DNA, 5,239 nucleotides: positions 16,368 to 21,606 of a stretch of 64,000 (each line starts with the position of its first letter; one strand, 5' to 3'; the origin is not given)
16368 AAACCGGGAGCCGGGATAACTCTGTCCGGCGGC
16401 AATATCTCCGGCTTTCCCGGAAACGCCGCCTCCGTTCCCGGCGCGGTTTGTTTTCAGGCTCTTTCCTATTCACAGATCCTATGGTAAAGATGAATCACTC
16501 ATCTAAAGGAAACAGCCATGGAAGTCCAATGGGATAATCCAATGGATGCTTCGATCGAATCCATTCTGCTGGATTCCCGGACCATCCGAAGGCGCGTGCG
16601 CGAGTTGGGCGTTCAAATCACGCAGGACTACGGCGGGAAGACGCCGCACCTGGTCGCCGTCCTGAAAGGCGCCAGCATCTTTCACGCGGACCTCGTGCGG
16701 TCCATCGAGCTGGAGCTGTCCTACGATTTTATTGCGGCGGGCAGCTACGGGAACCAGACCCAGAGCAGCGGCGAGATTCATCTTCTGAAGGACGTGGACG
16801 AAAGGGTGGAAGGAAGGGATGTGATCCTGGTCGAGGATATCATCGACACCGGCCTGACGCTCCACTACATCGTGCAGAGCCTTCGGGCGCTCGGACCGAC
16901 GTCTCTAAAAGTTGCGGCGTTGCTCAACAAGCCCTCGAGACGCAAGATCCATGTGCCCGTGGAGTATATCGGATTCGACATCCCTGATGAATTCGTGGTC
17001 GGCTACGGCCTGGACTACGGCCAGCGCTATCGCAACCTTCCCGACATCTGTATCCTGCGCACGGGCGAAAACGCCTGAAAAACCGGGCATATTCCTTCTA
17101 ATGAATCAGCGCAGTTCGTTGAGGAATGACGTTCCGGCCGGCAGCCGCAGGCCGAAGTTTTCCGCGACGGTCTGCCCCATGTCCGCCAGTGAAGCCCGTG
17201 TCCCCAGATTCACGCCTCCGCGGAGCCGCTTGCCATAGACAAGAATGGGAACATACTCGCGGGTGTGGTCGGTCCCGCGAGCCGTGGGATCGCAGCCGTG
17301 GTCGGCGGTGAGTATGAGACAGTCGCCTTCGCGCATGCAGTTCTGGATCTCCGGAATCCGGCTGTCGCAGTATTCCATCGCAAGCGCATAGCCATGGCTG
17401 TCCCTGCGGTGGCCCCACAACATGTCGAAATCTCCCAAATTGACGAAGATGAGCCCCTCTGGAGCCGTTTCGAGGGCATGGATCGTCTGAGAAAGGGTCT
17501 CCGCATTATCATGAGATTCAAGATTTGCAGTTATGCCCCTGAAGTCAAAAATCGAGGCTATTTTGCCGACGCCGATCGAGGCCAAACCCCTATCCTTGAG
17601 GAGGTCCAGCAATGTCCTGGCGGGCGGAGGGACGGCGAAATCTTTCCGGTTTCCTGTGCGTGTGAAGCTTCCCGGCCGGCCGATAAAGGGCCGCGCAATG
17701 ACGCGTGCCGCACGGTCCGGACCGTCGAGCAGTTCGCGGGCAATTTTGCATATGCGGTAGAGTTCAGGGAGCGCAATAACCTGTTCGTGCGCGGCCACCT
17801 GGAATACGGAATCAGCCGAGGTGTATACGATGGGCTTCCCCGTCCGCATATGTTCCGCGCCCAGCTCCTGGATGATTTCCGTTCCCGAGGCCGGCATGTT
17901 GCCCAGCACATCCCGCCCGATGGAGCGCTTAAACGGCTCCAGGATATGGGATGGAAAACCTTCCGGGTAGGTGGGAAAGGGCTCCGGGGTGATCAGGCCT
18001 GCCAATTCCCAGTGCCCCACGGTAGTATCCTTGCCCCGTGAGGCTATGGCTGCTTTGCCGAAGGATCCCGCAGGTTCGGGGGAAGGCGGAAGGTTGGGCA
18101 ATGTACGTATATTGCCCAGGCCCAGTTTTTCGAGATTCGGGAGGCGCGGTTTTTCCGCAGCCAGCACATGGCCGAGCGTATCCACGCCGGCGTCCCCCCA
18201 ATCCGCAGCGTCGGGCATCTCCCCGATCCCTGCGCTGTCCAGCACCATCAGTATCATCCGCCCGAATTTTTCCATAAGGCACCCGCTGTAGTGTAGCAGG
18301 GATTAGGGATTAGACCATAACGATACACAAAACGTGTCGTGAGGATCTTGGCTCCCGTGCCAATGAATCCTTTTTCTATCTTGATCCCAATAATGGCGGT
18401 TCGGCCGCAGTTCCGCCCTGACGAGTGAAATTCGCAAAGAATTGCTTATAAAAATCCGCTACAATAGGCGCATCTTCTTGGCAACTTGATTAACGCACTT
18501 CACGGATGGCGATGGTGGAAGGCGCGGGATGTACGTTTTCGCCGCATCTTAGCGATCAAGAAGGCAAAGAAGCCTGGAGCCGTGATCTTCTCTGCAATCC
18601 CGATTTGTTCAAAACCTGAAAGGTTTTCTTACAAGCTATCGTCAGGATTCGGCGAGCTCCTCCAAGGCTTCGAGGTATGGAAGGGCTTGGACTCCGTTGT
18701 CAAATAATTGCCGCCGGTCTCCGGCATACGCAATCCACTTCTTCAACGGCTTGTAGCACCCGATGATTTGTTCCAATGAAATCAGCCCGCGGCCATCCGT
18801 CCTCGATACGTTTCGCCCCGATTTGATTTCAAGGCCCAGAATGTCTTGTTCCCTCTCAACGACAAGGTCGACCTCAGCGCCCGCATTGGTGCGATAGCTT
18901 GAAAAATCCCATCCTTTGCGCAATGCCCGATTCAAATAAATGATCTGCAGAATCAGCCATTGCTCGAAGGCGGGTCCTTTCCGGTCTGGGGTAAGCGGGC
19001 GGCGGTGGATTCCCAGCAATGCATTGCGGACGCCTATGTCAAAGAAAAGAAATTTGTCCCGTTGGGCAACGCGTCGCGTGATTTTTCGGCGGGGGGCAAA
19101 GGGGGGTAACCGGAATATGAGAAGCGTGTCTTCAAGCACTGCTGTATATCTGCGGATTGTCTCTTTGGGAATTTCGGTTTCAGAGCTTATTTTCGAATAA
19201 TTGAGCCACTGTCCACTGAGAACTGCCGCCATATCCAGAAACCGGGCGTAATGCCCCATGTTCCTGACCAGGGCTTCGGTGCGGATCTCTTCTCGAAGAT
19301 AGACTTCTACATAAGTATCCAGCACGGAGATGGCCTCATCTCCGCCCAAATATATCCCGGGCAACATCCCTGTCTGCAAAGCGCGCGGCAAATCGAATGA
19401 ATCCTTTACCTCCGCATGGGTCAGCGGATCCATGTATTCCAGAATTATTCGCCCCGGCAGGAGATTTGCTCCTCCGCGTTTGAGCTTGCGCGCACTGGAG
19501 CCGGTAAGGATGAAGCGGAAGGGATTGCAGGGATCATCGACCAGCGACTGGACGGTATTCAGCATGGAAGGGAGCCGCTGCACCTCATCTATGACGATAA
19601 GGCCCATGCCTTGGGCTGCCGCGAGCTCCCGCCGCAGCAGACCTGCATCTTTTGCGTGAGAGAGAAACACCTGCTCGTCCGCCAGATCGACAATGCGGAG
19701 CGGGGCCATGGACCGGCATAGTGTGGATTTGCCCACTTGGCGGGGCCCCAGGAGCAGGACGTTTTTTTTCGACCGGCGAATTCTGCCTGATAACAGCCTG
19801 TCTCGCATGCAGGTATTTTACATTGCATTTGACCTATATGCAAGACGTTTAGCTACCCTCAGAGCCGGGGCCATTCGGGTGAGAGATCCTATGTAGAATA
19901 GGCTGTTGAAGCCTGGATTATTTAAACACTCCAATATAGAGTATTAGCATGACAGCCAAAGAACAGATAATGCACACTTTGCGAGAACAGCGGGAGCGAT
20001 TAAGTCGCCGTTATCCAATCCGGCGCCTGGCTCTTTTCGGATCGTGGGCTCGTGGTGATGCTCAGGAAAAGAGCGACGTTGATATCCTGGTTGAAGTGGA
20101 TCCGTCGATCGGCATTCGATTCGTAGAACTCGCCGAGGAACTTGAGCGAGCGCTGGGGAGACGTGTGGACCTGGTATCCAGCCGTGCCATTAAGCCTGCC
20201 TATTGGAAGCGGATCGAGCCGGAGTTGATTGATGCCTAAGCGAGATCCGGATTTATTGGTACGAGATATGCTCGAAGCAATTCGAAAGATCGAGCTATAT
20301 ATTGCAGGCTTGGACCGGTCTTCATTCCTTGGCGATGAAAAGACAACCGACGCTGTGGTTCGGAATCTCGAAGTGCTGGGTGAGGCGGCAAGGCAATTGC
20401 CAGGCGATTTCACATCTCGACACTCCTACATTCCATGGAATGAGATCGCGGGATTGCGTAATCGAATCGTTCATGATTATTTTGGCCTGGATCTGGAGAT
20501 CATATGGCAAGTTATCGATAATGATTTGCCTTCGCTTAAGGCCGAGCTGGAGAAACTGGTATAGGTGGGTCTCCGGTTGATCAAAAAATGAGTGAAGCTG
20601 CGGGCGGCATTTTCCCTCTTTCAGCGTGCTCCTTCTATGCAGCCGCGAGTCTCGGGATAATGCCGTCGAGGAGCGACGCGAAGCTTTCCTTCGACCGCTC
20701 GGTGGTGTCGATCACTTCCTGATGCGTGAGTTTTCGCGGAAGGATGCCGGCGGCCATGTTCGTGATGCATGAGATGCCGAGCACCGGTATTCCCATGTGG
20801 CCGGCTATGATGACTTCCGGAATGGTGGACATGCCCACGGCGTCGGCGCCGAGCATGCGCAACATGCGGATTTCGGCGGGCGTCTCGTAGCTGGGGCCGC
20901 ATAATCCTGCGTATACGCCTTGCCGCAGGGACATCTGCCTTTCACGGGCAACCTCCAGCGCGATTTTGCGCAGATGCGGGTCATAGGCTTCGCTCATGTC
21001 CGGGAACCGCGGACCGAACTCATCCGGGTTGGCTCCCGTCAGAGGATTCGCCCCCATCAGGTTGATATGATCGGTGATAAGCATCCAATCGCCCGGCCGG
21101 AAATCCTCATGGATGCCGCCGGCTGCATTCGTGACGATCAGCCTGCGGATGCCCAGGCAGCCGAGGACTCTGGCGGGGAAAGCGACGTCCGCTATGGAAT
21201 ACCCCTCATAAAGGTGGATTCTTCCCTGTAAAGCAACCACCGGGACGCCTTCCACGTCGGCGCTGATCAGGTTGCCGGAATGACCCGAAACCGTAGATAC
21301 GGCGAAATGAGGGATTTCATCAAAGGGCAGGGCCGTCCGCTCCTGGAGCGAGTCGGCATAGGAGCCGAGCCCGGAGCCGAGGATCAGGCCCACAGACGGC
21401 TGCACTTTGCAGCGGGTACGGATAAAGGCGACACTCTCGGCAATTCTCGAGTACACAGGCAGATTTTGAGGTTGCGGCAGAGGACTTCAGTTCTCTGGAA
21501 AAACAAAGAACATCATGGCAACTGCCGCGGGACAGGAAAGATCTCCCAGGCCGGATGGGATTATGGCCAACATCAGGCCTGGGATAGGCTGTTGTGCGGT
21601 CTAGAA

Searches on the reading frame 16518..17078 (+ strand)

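Call 55: search_protein_families(library=pfam, max_evalue=0.001, proteins=[window:16518-17078:+])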
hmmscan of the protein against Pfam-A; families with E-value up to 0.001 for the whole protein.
window:16518-17078:+ (186 aa): 1 family
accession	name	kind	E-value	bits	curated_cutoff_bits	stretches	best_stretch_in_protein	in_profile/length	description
PF00156.33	Pribosyltran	-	2.2e-25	89.2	26.3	1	17-167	5-157/158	Phosphoribosyl transferase domain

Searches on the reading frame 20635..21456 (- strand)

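Call 55: search_protein_families(library=pfam, max_evalue=0.001, proteins=[window:20635-21456:-])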
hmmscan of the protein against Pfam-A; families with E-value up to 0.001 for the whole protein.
window:20635-21456:- (273 aa): 1 family
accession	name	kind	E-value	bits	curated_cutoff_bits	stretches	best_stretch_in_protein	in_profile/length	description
PF01048.26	PNP_UDP_1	-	1.8e-58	198.1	25.1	1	22-267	2-232/233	Phosphorylase superfamily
